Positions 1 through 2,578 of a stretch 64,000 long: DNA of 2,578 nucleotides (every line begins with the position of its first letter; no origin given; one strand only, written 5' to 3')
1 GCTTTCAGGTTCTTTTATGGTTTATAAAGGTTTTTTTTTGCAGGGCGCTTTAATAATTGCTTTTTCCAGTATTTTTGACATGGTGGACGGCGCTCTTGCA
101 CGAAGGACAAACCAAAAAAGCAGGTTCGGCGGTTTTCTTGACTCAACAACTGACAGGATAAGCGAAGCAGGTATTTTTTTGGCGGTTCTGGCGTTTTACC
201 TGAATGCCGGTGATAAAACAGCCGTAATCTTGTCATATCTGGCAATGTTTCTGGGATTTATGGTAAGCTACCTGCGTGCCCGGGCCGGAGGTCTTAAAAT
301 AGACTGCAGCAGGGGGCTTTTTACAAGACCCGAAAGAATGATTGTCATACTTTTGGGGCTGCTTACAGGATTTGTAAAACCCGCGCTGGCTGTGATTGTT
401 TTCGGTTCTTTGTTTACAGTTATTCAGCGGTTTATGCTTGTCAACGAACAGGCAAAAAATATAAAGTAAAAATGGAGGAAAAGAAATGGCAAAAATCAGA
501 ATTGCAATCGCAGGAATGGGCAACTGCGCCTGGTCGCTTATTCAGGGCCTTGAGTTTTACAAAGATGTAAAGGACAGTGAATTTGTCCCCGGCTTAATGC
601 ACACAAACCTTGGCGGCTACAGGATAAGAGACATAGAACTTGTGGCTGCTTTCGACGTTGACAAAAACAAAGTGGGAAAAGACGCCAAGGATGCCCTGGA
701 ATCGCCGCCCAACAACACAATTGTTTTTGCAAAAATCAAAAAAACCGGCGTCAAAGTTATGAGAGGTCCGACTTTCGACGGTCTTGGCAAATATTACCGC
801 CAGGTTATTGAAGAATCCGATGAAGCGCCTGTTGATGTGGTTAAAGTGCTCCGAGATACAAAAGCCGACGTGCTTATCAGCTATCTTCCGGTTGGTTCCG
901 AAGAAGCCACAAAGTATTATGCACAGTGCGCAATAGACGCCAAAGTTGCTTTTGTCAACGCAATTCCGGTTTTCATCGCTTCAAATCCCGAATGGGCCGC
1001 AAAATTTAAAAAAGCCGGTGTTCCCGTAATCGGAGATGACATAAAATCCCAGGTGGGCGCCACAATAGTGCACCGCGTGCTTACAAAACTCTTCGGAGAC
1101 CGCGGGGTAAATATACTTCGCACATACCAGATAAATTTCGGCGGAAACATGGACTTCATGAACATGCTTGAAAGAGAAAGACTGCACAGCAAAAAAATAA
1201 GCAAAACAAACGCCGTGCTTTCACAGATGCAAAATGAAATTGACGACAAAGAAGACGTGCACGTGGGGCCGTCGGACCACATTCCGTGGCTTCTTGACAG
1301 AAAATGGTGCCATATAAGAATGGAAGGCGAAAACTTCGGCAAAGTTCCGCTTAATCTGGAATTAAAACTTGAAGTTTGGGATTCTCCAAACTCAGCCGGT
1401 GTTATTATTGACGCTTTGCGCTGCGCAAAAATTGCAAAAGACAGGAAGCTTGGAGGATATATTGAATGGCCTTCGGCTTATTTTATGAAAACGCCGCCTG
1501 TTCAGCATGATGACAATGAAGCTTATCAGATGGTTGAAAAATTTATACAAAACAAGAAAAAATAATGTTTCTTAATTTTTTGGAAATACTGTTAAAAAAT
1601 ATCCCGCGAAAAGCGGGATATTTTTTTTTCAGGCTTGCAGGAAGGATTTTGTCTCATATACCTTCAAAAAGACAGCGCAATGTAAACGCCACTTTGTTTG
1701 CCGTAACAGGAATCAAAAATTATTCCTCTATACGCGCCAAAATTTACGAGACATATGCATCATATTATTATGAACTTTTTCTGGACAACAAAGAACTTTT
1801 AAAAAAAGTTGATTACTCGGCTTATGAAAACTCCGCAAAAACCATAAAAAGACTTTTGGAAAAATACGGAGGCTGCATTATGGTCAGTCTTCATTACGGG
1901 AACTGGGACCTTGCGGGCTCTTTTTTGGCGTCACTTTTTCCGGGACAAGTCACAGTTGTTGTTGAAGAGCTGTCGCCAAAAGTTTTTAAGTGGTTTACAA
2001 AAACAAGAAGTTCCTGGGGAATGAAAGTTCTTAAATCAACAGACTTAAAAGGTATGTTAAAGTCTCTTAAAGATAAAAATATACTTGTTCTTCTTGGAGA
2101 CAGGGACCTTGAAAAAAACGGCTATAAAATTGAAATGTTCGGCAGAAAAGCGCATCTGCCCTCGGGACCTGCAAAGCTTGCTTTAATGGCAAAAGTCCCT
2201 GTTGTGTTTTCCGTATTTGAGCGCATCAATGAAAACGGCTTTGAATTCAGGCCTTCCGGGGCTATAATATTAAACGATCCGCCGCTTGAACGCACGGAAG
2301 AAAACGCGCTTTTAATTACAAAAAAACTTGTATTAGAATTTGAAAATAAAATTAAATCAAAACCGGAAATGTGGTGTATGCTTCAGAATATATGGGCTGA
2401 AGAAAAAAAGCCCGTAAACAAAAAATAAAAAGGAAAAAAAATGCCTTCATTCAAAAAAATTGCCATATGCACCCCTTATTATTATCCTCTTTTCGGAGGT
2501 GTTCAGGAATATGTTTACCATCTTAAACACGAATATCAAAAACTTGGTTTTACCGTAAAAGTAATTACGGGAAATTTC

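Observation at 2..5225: Actinobacterial-style phosphatidylinositol-mannoside (PIM) operon in an apparently diderm, non-actinobacterial genome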

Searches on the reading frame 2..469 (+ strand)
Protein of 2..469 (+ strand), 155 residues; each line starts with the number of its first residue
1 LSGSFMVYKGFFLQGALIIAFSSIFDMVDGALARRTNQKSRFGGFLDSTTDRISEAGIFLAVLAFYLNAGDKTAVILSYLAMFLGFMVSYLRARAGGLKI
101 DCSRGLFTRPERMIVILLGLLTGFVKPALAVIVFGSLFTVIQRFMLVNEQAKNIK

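Call 3: search_protein_families(library=pfam, proteins=[window:2-469:+])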
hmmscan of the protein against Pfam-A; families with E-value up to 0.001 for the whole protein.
window:2-469:+ (155 aa): 1 family
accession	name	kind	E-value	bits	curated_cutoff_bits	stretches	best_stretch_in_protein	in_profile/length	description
PF01066.26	CDP-OH_P_transf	-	2.5e-14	54.4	22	1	9-131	25-142/152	CDP-alcohol phosphatidyltransferase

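Call 4: search_protein_families(library=ncbifam, proteins=[window:2-469:+])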
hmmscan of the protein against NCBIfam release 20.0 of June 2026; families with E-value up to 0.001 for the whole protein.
window:2-469:+ (155 aa): 10 families
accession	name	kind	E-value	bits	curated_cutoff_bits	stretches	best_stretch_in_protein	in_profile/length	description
NF045883.1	PIPSynth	equivalog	9.6e-36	123.3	170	1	9-151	46-196/197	phosphatidylinositol phosphate synthase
NF040950.1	archin_ph_syn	equivalog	7.6e-35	120.5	180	1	5-149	43-189/191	archaetidylinositol phosphate synthase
NF052561.1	PIPSynBT1523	equivalog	1.7e-26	93.4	350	1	15-142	63-193/232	hypothetical protein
NF041135.1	IPPtranDIPPsyn_Thcocales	equivalog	1.6e-15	57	580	1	14-148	276-417/419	bifunctional L-myo-inositol-1-phosphate cytidylyltransferase/CDP-L-myo-inositol myo-inositolphosphotransferase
TIGR00560.1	pgsA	equivalog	3.1e-09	37.6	109.1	1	10-77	31-98/183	CDP-diacylglycerol--glycerol-3-phosphate 3-phosphatidyltransferase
TIGR00473.1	pssA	equivalog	2.4e-08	34.2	107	1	14-83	22-90/153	CDP-diacylglycerol--serine O-phosphatidyltransferase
NF008090.0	PRK10832.1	equivalog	5.5e-08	33.1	304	1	13-65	33-85/182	CDP-diacylglycerol--glycerol-3-phosphate 3-phosphatidyltransferase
NF053678.1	ClpnSynClsA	equivalog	1.1e-07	32.2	240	1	17-67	35-85/180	cardiolipin synthase ClsA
NF038087.1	arch_ser_synth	exception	1.4e-06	28.1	240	1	5-83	23-105/216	archaetidylserine synthase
TIGR04217.1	archae_ser_T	exception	0.00038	20.3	200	1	9-81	30-99/221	archaetidylserine synthase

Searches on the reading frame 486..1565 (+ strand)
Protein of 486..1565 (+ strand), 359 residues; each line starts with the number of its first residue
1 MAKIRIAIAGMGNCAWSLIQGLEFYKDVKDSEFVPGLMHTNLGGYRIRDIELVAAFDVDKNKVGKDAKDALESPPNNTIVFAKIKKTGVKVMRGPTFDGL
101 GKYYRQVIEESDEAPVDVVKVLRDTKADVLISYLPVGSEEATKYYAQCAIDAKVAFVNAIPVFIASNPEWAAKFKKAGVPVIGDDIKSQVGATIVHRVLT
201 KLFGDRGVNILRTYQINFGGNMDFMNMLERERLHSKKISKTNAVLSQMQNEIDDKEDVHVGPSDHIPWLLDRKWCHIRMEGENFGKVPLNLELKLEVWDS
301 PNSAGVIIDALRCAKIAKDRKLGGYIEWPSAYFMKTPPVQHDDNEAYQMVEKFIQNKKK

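Call 3: search_protein_families(library=pfam, proteins=[window:486-1565:+])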
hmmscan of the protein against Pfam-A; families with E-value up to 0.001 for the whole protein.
window:486-1565:+ (359 aa): 1 family
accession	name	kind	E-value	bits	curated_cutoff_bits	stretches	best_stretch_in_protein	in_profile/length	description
PF01658.22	Inos-1-P_synth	-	2.6e-34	118.1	27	1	191-300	1-107/107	Myo-inositol-1-phosphate synthase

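Call 4: search_protein_families(library=ncbifam, proteins=[window:486-1565:+])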
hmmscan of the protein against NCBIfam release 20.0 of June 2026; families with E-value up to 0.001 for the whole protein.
window:486-1565:+ (359 aa): 1 family
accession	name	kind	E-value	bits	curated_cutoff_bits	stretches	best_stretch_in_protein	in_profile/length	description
TIGR03450.1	mycothiol_INO1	equivalog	1.8e-172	573.4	638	1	4-354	1-355/355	inositol-3-phosphate synthase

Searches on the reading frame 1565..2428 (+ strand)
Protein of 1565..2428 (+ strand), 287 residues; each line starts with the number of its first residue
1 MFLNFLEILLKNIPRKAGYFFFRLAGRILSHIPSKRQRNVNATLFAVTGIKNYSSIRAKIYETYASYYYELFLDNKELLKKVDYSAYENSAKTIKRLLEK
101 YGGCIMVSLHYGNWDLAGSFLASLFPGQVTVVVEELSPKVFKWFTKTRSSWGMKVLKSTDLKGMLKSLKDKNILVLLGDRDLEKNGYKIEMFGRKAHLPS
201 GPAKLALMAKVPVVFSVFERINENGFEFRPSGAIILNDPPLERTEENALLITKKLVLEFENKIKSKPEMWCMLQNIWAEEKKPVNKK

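Call 3: search_protein_families(library=pfam, proteins=[window:1565-2428:+])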
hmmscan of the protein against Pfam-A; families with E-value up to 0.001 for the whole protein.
window:1565-2428:+ (287 aa): 1 family
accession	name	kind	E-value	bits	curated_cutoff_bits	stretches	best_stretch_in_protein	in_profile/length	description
PF03279.18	Lip_A_acyltrans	-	1.4e-29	103.7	22.3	1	7-277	23-293/295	Bacterial lipid A biosynthesis acyltransferase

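Call 4: search_protein_families(library=ncbifam, proteins=[window:1565-2428:+])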
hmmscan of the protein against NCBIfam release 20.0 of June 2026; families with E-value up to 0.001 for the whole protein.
window:1565-2428:+ (287 aa): 8 families
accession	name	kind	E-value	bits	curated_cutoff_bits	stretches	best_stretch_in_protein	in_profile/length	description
NF005919.0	PRK07920.1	equivalog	4.1e-40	137.7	209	1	11-283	23-299/311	phosphatidylinositol mannoside acyltransferase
NF006270.0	PRK08419.1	equivalog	5.3e-20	71.9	248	1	3-281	10-292/298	lipid A biosynthesis lauroyl acyltransferase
NF004569.0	PRK05906.1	equivalog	1.7e-12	46.9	439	1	86-279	125-314/454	lipid A biosynthesis lauroyl acyltransferase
NF006487.0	PRK08905.1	equivalog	3.9e-11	42.5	281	1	22-251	22-251/290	lysophospholipid acyltransferase family protein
TIGR02207.1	lipid_A_htrB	subfamily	2.4e-09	37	297.8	1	87-272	105-286/303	LpxL/LpxP family Kdo(2)-lipid IV(A) lauroyl/palmitoleoyl acyltransferase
NF005150.0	PRK06628.1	equivalog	1.7e-08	34.3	350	1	69-277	87-288/290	lipid A biosynthesis lauroyl acyltransferase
NF005340.0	PRK06860.1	subfamily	2.8e-08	33.3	398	1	88-274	112-294/309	lipid A biosynthesis lauroyl acyltransferase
NF004191.0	PRK05646.1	equivalog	7.2e-05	22.1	491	1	92-270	113-288/310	lipid A biosynthesis lauroyl acyltransferase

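Call 6: search_solved_structures(query=window:1565-2428:+, max_evalue=0.01, show_alignments=1)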
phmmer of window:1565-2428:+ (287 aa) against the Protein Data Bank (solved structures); distinct sequences matched with E-value up to 0.01: 3.
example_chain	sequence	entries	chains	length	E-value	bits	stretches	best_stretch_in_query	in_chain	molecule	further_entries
5oce_A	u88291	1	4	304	6.7e-17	64.9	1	96-279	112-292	Phosphatidylinositol mannoside acyltransferase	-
5f2t_A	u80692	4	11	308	7e-17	64.8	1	96-279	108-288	Phosphatidylinositol mannoside acyltransferase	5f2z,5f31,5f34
7ojt_A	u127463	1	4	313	7.4e-17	64.8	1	96-279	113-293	Phosphatidylinositol mannoside acyltransferase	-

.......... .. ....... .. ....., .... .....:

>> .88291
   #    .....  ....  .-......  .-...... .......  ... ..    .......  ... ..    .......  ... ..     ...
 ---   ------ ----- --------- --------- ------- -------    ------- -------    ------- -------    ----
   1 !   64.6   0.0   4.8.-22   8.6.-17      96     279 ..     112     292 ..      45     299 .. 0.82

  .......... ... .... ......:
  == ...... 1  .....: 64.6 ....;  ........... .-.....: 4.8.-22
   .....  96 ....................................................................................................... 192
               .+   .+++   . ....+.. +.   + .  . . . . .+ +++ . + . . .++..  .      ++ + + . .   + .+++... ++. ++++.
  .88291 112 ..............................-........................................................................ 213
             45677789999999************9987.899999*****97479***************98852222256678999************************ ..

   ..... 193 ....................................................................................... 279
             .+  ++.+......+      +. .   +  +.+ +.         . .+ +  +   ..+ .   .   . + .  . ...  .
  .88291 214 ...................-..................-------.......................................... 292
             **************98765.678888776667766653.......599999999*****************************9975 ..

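Call 42: search_solved_structures(query=A1, max_evalue=0.001, show_alignments=3)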
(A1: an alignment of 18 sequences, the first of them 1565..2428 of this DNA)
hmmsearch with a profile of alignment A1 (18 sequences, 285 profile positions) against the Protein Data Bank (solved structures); distinct sequences matched with E-value up to 0.001: 5.
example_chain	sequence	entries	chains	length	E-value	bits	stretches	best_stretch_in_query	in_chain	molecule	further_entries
5oce_A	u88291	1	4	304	1e-34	123.4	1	41-284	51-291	Phosphatidylinositol mannoside acyltransferase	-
5f2t_A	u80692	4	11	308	1.1e-34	123.3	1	41-284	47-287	Phosphatidylinositol mannoside acyltransferase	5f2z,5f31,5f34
7ojt_A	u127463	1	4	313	1.1e-34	123.3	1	41-284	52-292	Phosphatidylinositol mannoside acyltransferase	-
5kn7_B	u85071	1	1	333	2.7e-25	92.5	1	16-275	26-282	Lipid A biosynthesis lauroyl acyltransferase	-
5knk_B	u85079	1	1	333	5.2e-25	91.5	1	16-275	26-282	Lipid A biosynthesis lauroyl acyltransferase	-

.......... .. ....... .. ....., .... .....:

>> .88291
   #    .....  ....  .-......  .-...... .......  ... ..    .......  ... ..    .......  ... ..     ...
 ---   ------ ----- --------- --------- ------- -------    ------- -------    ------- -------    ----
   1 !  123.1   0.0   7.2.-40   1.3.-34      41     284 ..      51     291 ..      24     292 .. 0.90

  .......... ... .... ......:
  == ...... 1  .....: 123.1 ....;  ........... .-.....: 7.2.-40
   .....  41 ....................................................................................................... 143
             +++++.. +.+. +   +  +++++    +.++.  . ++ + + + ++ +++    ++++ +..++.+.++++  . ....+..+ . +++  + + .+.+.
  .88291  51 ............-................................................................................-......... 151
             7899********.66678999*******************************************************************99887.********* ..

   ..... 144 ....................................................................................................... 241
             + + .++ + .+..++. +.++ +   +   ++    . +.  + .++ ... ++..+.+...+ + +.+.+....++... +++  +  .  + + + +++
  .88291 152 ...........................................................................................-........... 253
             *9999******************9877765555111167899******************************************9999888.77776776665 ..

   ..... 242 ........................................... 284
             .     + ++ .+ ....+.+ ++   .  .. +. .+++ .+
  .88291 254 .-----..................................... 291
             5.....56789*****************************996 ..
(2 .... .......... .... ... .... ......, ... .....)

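Call 43: search_solved_structures(query=A1, max_evalue=0.001, show_alignments=4)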
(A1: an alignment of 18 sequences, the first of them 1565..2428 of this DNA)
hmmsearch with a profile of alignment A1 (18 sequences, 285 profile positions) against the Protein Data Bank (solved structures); distinct sequences matched with E-value up to 0.001: 5.
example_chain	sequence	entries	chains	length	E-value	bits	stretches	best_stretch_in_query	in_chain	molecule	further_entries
5oce_A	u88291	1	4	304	1e-34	123.4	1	41-284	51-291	Phosphatidylinositol mannoside acyltransferase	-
5f2t_A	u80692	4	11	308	1.1e-34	123.3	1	41-284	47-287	Phosphatidylinositol mannoside acyltransferase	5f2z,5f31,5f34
7ojt_A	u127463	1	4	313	1.1e-34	123.3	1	41-284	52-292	Phosphatidylinositol mannoside acyltransferase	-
5kn7_B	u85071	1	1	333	2.7e-25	92.5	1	16-275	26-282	Lipid A biosynthesis lauroyl acyltransferase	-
5knk_B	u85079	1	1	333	5.2e-25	91.5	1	16-275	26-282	Lipid A biosynthesis lauroyl acyltransferase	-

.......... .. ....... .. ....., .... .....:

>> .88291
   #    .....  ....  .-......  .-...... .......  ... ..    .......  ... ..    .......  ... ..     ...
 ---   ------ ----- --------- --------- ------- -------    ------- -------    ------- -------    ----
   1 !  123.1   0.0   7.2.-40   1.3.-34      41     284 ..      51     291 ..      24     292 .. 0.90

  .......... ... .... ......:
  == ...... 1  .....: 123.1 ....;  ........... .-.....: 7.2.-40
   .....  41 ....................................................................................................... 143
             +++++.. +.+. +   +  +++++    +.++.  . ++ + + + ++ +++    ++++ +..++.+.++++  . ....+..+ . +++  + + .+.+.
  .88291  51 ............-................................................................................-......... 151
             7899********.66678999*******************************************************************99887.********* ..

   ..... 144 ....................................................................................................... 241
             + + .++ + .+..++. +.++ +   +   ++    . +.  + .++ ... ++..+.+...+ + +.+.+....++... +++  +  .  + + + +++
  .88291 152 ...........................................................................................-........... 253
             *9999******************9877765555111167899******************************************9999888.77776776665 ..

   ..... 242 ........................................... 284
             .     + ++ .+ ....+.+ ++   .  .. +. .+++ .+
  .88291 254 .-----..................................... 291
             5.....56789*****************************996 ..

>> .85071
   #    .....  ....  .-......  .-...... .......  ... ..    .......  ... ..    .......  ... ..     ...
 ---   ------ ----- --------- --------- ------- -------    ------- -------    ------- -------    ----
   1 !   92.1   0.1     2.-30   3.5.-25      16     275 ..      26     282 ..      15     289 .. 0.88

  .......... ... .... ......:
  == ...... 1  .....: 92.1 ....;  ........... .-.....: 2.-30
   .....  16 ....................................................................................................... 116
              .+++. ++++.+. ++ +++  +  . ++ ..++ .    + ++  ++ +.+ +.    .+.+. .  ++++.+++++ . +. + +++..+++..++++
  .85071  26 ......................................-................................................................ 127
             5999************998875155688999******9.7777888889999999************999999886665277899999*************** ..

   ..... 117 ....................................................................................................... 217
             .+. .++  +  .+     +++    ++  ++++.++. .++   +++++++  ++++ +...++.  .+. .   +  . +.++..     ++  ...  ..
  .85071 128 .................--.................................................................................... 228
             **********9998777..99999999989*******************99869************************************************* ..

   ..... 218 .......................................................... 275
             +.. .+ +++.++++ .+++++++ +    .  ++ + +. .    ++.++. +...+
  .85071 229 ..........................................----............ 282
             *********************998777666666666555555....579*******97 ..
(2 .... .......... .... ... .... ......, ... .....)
